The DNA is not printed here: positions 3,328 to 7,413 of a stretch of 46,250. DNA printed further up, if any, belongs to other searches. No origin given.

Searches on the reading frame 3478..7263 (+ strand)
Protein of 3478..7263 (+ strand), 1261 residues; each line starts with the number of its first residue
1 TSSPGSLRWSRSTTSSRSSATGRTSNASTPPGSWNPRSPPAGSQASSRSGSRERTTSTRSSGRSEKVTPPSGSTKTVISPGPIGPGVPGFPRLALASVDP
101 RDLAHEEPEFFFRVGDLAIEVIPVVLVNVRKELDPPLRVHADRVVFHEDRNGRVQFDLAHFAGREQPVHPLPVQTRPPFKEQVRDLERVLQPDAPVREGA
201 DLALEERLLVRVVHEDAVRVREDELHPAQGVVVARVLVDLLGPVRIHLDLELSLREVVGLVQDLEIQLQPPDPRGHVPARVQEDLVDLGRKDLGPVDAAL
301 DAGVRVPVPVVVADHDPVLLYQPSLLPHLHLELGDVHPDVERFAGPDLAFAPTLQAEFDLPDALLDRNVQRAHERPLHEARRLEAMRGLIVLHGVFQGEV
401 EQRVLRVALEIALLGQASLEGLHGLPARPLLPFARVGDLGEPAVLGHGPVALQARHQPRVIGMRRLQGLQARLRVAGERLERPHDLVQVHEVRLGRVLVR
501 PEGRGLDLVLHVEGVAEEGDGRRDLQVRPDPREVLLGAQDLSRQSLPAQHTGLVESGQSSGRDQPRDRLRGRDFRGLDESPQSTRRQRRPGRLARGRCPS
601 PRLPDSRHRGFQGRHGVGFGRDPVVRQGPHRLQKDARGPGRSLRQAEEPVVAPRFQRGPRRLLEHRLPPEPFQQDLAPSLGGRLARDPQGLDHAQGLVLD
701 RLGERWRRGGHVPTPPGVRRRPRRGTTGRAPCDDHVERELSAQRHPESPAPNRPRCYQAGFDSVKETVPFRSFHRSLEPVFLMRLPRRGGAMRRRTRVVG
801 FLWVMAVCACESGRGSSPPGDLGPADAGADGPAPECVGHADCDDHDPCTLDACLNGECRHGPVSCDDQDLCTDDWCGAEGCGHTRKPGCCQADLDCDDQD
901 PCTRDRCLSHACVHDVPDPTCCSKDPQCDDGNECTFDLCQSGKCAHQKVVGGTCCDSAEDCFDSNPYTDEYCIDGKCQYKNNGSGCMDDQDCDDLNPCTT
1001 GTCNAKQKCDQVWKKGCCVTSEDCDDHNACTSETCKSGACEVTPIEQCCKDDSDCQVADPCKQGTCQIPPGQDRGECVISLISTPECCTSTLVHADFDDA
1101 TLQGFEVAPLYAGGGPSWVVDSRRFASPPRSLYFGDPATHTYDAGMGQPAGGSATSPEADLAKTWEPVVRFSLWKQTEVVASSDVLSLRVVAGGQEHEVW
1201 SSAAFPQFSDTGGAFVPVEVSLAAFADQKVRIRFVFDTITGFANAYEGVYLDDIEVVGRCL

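Call 6: search_protein_families(library=pfam, proteins=[window:3478-7263:+], max_evalue=0.01)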
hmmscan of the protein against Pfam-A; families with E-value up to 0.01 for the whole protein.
window:3478-7263:+ (1261 aa): 1 family
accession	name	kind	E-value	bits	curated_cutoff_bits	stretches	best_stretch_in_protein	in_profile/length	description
PF00526.23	Dicty_CTDC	-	3.7e-10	39.8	27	3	841-862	1-23/24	Dictyostelium (slime mold) repeat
